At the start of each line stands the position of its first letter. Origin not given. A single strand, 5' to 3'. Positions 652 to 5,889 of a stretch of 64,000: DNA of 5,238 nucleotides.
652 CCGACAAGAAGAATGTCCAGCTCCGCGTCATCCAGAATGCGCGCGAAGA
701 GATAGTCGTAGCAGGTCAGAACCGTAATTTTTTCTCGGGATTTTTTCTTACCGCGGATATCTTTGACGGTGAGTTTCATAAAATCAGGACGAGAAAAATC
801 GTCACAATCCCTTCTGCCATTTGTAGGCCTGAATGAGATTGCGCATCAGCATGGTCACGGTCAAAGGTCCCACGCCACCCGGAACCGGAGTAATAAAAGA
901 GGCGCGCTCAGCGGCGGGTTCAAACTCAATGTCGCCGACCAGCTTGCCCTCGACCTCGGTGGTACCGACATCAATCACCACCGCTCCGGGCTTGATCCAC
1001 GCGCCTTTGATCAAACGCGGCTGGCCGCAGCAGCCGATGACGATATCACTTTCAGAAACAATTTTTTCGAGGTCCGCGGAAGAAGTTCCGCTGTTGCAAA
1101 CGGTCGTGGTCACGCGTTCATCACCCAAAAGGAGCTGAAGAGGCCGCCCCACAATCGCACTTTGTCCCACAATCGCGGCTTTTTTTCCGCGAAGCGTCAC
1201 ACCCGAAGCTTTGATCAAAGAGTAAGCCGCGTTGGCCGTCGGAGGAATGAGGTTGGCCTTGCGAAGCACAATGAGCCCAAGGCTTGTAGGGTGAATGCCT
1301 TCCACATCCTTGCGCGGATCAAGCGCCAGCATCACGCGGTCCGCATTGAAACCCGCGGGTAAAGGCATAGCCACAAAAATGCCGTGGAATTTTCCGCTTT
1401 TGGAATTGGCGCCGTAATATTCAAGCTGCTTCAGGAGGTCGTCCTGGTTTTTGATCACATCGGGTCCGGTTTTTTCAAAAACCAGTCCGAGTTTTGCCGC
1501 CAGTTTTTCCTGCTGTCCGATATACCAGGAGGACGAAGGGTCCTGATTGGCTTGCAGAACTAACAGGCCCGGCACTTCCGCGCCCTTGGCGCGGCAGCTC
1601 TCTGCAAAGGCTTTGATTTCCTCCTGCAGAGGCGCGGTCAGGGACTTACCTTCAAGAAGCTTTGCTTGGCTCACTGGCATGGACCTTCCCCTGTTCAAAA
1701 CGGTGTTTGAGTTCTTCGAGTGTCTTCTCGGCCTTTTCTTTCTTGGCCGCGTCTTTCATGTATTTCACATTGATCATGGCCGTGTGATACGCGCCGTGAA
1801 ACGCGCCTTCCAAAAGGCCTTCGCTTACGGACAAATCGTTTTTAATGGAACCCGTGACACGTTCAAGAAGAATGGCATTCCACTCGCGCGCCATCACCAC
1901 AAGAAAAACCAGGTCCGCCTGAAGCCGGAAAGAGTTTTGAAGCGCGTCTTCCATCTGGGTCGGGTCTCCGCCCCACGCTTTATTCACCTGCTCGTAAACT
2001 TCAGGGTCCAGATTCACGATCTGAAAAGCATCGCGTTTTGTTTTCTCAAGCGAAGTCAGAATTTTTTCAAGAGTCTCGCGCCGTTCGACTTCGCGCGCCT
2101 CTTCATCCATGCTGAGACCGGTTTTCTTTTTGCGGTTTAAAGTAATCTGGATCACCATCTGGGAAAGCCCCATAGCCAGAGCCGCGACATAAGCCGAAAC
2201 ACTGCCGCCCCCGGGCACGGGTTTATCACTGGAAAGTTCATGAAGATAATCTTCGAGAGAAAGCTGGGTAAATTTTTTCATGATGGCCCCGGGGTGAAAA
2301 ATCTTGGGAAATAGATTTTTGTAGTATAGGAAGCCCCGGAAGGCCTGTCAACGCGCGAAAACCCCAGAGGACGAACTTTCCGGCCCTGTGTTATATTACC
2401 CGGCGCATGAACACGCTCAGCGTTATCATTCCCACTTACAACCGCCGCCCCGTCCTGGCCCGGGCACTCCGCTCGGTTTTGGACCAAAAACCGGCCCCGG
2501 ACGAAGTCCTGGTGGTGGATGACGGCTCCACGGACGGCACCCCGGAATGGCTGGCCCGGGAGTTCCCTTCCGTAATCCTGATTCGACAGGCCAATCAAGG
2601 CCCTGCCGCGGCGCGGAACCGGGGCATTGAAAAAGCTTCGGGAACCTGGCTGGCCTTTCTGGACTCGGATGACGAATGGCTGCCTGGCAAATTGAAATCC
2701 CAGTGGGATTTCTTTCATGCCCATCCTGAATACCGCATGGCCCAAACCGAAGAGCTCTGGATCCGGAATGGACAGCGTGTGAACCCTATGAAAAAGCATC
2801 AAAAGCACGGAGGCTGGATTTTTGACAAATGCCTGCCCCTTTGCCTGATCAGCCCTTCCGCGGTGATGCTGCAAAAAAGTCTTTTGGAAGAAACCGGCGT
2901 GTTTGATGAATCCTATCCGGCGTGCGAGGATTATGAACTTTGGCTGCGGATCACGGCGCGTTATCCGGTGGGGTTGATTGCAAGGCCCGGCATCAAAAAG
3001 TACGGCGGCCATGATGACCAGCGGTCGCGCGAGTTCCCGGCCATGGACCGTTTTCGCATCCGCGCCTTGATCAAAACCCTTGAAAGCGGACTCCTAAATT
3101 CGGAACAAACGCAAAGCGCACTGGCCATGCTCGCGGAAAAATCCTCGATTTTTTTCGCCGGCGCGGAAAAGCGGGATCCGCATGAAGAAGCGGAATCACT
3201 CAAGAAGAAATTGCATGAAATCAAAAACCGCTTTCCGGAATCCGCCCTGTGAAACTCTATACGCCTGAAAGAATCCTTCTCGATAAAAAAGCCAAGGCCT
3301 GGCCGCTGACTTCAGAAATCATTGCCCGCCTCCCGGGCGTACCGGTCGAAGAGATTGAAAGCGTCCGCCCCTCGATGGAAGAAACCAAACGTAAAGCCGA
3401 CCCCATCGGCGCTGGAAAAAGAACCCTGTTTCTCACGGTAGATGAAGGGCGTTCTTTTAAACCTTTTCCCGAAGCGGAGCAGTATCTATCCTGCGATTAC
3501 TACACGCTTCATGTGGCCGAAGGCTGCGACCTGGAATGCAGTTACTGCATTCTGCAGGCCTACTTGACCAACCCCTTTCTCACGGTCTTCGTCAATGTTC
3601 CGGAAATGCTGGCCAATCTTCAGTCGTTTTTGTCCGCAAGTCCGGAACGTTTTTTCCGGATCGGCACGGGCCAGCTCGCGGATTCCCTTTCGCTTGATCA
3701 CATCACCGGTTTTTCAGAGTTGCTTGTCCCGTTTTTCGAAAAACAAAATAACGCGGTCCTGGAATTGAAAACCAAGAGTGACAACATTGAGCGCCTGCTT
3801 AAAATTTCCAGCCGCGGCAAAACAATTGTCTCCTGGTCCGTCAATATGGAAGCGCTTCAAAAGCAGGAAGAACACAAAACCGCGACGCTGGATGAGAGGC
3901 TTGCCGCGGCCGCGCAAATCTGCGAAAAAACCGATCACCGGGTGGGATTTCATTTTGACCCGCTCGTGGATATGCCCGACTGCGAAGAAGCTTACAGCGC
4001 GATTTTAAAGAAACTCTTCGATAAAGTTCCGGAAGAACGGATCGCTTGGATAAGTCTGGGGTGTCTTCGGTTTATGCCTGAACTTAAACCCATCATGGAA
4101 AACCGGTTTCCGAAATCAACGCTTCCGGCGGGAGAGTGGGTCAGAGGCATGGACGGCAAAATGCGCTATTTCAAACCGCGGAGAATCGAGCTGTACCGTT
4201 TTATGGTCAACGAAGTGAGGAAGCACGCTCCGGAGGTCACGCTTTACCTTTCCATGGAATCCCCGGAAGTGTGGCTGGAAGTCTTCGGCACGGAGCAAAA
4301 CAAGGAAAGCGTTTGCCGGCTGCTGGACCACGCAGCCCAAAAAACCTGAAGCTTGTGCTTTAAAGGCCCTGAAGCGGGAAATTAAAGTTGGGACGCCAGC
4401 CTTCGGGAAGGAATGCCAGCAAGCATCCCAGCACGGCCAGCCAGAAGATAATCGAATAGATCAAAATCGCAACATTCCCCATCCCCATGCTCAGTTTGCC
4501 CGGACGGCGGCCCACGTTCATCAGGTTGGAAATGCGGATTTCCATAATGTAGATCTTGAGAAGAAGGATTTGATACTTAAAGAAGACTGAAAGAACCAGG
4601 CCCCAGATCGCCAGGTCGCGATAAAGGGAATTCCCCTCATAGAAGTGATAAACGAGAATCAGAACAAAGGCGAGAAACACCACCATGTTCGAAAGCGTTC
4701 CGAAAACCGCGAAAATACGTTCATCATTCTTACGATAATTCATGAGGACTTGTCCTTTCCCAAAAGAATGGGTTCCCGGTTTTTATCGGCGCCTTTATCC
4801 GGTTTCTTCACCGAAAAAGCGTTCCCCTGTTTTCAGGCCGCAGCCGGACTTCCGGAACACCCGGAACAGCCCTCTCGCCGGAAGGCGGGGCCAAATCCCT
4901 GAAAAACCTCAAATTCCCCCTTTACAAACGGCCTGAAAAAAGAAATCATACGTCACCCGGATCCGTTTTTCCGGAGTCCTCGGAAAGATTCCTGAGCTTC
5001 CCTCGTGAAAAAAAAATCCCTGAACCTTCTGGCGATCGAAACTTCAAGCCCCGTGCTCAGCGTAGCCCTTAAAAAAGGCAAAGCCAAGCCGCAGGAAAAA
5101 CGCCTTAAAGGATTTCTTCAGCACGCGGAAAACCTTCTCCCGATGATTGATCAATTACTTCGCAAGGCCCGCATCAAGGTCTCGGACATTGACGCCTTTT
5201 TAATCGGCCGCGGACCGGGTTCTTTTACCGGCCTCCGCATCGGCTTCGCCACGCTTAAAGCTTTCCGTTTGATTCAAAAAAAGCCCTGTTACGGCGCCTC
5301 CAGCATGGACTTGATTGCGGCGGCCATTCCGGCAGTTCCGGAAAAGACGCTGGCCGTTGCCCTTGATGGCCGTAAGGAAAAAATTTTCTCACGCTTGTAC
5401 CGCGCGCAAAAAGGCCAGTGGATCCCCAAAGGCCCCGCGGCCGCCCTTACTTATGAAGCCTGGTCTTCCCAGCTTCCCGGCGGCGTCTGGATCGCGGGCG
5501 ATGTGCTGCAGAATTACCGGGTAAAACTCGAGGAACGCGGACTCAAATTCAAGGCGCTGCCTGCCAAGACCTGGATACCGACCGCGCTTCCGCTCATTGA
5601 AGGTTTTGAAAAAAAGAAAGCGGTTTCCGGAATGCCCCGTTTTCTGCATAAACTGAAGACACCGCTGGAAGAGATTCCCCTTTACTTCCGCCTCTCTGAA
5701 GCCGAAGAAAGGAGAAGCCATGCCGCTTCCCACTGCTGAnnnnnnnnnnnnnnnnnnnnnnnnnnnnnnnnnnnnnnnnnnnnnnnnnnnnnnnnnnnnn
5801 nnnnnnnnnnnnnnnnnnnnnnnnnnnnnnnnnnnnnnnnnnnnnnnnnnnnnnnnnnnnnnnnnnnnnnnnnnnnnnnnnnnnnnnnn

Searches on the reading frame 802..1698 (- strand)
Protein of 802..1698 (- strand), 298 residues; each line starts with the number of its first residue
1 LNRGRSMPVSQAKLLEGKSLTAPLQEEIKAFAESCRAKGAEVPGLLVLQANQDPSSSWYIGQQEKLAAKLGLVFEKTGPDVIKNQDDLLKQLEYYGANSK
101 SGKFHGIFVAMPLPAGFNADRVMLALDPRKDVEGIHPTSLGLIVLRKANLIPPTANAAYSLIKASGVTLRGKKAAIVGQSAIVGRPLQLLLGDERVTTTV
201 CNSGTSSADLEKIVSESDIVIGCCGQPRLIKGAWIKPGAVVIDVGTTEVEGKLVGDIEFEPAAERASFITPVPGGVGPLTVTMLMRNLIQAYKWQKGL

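Call 38: search_protein_families(library=pfam, proteins=[window:802-1698:-], max_evalue=0.001)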
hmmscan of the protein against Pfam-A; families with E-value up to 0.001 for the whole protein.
window:802-1698:- (298 aa): 2 families
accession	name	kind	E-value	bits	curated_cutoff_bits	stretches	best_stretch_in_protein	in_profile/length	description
PF02882.25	THF_DHG_CYH_C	-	1.2e-55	187.7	27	1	136-295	1-159/160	Tetrahydrofolate dehydrogenase/cyclohydrolase, NAD(P)-binding domain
PF00763.28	THF_DHG_CYH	-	1.8e-18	67.3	32.8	1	15-133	1-115/115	Tetrahydrofolate dehydrogenase/cyclohydrolase, catalytic domain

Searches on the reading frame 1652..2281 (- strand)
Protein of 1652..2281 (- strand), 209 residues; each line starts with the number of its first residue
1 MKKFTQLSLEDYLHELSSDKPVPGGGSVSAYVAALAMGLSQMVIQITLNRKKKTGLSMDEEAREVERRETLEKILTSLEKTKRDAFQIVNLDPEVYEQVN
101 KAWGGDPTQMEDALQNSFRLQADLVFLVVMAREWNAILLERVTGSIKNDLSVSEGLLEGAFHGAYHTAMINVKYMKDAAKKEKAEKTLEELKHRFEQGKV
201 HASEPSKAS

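Call 38: search_protein_families(library=pfam, proteins=[window:1652-2281:-], max_evalue=0.001)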
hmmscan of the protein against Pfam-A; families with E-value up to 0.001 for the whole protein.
window:1652-2281:- (209 aa): 1 family
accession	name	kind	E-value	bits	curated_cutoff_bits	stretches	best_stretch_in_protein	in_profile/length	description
PF04961.17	FTCD_C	-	1.9e-27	96.6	24.5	1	8-189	1-181/182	Formiminotransferase-cyclodeaminase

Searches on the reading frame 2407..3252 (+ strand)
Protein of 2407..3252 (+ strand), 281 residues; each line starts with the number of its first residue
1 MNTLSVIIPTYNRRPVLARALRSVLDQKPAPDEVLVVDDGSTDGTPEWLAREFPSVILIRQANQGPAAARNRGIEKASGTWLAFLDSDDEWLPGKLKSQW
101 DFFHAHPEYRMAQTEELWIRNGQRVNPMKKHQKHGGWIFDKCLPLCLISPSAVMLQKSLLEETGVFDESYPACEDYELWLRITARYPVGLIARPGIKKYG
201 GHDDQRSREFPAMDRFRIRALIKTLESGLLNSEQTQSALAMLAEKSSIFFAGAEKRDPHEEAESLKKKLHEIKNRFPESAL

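Call 38: search_protein_families(library=pfam, proteins=[window:2407-3252:+], max_evalue=0.001)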
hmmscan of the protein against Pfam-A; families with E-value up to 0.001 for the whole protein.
window:2407-3252:+ (281 aa): 4 families
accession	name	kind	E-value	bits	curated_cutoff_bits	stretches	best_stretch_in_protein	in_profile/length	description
PF00535.33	Glycos_transf_2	-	3e-35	122.1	23.3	1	5-108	1-108/168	Glycosyl transferase family 2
PF13641.12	Glyco_tranf_2_3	-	1.2e-16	61.9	27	1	4-183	3-195/230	Glycosyltransferase like family 2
PF10111.15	Glyco_tranf_2_2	-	1.7e-14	54.4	27.3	2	5-99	1-102/276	Glycosyltransferase like family 2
PF13704.12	Glyco_tranf_2_4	-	0.00029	21.7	27.5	1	32-88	20-81/98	Glycosyl transferase family 2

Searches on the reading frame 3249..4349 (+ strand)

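Call 38: search_protein_families(library=pfam, proteins=[window:3249-4349:+], max_evalue=0.001)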
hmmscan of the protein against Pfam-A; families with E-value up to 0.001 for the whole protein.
window:3249-4349:+ (366 aa): 1 family
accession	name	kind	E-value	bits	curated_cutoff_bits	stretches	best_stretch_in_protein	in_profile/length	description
PF20903.3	SPL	-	8.9e-33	114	27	1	4-300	1-296/338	Spore photoproduct lyase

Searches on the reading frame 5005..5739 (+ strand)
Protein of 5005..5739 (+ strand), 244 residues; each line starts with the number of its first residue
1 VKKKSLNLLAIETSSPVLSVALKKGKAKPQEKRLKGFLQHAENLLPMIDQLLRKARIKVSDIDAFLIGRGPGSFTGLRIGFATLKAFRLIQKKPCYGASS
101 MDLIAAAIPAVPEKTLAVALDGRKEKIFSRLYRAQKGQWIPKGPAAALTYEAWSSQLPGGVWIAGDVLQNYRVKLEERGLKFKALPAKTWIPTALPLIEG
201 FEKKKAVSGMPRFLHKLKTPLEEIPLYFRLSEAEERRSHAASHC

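Call 38: search_protein_families(library=pfam, proteins=[window:5005-5739:+], max_evalue=0.001)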
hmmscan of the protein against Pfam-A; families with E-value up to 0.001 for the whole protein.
window:5005-5739:+ (244 aa): 1 family
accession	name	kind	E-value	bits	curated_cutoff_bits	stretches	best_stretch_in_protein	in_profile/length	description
PF00814.31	TsaD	-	2.6e-21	76.9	24.8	1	39-139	28-133/264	tRNA N6-adenosine threonylcarbamoyltransferase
